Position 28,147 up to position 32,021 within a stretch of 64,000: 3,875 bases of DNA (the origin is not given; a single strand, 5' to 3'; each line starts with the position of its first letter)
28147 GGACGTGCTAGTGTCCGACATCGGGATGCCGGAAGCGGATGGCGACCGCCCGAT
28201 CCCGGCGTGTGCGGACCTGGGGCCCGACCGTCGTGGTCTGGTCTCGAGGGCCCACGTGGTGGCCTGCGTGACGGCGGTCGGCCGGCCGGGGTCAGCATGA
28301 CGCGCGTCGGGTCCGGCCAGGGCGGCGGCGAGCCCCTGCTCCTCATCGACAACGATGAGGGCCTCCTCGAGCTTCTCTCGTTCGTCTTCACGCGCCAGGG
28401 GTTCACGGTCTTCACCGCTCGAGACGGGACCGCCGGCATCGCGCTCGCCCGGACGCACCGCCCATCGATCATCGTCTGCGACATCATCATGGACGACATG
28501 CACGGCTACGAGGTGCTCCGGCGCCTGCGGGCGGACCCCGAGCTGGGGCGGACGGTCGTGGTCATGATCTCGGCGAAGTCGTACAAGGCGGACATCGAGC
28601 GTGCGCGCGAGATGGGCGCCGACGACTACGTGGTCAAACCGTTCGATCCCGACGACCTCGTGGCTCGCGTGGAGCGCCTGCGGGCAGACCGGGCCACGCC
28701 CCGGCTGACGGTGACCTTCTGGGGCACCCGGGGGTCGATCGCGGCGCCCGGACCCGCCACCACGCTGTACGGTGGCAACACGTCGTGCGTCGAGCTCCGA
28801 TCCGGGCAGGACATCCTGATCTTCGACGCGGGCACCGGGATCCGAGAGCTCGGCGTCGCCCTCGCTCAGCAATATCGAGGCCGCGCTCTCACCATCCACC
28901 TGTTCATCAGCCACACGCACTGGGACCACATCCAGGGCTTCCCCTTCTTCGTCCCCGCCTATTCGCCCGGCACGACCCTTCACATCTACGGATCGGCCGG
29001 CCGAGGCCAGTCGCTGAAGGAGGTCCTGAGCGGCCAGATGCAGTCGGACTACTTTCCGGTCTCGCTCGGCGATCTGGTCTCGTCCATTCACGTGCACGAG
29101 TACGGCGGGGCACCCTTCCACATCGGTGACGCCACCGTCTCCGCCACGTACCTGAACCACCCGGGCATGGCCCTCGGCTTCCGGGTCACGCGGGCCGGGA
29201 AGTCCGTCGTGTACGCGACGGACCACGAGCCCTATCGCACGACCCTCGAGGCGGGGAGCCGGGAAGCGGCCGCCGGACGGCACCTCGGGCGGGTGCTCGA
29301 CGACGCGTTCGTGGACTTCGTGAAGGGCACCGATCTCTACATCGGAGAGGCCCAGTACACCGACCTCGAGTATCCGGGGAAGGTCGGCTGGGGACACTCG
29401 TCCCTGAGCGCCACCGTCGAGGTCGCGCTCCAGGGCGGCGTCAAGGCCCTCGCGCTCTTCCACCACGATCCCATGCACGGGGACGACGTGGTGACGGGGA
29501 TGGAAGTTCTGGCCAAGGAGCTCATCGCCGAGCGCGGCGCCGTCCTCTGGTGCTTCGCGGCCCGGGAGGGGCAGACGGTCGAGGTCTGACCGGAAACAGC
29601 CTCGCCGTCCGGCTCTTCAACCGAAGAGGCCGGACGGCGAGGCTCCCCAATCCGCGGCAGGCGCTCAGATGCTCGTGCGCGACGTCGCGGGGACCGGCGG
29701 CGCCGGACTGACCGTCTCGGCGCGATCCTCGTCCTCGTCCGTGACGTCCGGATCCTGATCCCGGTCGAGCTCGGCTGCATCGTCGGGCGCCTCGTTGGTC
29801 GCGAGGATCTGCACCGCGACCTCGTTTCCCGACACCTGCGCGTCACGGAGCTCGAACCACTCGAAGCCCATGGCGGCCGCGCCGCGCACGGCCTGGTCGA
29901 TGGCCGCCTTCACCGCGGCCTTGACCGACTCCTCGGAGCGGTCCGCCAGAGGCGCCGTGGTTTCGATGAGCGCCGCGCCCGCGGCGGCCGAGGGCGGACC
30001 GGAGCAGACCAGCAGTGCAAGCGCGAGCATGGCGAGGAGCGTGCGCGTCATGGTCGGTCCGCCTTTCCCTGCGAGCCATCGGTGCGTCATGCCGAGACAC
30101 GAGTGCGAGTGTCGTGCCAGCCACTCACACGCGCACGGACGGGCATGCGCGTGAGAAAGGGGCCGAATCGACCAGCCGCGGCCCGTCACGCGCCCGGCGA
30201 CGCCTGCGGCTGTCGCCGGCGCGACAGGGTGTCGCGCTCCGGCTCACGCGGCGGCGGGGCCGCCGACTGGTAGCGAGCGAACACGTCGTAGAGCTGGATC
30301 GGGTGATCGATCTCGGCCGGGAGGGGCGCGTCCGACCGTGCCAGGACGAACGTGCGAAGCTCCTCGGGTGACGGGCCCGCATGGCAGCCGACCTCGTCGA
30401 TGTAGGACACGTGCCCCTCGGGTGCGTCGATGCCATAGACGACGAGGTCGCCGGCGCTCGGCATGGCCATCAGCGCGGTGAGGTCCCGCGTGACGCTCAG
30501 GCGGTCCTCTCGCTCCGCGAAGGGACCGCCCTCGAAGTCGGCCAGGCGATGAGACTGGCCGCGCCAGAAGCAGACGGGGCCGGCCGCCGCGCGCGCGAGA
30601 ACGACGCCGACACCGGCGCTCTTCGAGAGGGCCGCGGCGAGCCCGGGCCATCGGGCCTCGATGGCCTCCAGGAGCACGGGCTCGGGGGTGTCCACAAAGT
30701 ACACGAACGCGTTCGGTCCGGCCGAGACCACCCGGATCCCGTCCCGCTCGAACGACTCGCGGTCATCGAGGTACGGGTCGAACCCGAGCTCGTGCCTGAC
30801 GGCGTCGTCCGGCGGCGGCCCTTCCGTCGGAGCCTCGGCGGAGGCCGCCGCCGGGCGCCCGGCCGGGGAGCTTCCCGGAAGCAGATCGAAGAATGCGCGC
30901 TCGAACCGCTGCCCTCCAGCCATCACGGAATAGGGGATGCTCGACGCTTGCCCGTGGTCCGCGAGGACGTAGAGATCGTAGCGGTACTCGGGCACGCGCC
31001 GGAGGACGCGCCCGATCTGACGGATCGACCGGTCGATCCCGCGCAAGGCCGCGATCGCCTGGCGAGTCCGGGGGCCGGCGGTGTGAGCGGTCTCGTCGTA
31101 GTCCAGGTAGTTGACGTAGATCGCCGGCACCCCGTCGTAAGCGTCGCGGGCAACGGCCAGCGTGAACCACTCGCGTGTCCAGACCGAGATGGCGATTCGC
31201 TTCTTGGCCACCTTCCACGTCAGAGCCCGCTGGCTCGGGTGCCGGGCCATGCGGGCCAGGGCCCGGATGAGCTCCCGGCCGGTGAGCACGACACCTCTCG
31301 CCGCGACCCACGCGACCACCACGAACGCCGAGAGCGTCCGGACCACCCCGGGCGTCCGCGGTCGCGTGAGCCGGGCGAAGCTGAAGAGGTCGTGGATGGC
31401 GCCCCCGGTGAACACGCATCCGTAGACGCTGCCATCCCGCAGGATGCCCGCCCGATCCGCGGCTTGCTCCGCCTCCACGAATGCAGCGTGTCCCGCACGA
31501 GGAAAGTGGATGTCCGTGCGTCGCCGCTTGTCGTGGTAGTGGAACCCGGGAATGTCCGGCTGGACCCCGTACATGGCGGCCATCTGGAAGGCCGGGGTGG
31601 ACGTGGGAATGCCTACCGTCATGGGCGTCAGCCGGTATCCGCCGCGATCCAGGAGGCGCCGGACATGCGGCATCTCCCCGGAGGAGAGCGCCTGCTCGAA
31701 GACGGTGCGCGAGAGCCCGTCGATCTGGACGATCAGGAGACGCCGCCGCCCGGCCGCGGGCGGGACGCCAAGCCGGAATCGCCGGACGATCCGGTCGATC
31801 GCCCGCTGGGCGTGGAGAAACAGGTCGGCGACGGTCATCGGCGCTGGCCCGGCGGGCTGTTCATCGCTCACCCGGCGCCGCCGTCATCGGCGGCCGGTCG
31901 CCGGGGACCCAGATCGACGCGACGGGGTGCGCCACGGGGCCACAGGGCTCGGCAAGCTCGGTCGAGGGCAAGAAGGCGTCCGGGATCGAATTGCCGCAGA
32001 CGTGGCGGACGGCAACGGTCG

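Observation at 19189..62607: Apparent sigma-54-driven general-stress/osmoprotection regulon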

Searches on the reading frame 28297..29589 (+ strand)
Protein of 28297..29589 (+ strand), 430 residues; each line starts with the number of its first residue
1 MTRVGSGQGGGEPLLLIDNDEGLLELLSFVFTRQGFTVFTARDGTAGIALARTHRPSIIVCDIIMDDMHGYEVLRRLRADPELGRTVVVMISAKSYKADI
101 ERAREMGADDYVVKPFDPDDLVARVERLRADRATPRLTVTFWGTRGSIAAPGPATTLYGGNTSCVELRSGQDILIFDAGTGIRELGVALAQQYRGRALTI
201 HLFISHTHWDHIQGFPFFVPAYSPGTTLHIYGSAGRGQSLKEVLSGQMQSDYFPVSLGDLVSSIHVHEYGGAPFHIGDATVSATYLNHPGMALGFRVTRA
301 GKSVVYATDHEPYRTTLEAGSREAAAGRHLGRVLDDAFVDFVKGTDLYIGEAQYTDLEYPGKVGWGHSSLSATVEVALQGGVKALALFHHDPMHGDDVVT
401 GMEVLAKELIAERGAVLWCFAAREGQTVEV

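Call 8: search_protein_families(library=pfam, proteins=[window:28297-29589:+], max_evalue=0.01)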
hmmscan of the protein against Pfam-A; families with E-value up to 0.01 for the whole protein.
window:28297-29589:+ (430 aa): 3 families
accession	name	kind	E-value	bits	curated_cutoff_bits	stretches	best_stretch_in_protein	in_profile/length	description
PF00072.30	Response_reg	-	9.3e-26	90.6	30.2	1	15-126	2-111/111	Response regulator receiver domain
PF12706.13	Lactamase_B_2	-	2.2e-13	50.7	27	1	175-390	4-200/200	Beta-lactamase superfamily domain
PF00753.33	Lactamase_B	-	5.5e-05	23.6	22.7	1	159-256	3-97/196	Metallo-beta-lactamase superfamily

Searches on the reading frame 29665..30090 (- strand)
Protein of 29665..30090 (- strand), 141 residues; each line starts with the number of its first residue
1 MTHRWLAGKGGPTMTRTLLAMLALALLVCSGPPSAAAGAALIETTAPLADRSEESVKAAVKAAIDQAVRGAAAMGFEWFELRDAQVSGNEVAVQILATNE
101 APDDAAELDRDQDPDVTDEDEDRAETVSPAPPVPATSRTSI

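Call 9: search_protein_families(library=pfam, proteins=[window:29665-30090:-], max_evalue=0.01)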
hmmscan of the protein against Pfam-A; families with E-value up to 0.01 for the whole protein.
window:29665-30090:- (141 aa): 0 families

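Call 35: search_protein_families(library=pfam, proteins=[window:29665-30051:-], max_evalue=0.1)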
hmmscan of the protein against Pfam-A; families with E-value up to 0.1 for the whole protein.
window:29665-30051:- (128 aa): 1 family
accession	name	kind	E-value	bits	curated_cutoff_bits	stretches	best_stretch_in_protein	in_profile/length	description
PF07311.17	Dodecin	-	0.065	14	22.5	0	38-71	10-41/64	Dodecin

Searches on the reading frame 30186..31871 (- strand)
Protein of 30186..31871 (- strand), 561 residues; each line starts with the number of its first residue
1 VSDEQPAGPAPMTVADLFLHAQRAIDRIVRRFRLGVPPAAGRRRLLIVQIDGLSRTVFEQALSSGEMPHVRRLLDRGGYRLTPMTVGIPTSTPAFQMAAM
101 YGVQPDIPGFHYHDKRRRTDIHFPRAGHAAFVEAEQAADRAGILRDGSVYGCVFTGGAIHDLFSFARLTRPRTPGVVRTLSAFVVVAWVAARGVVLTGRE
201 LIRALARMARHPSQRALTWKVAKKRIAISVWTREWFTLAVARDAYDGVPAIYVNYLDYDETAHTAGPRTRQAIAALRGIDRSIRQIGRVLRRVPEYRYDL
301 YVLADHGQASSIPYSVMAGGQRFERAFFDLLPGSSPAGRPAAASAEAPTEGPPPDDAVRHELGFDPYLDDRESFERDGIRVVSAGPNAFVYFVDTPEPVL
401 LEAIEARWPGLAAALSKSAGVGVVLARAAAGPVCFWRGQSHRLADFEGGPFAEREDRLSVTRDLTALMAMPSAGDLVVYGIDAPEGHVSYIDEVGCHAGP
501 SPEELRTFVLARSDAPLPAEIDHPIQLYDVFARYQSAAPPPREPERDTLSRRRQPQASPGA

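Call 9: search_protein_families(library=pfam, proteins=[window:30186-31871:-], max_evalue=0.01)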
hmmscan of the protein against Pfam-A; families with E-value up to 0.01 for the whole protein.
window:30186-31871:- (561 aa): 2 families
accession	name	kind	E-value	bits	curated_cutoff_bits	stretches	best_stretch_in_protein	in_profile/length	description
PF01663.27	Phosphodiest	-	3.4e-09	37.2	23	1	45-310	1-223/342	Type I phosphodiesterase / nucleotide pyrophosphatase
PF01676.23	Metalloenzyme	-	0.0073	16.3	24.3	1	244-311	146-205/252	Metalloenzyme superfamily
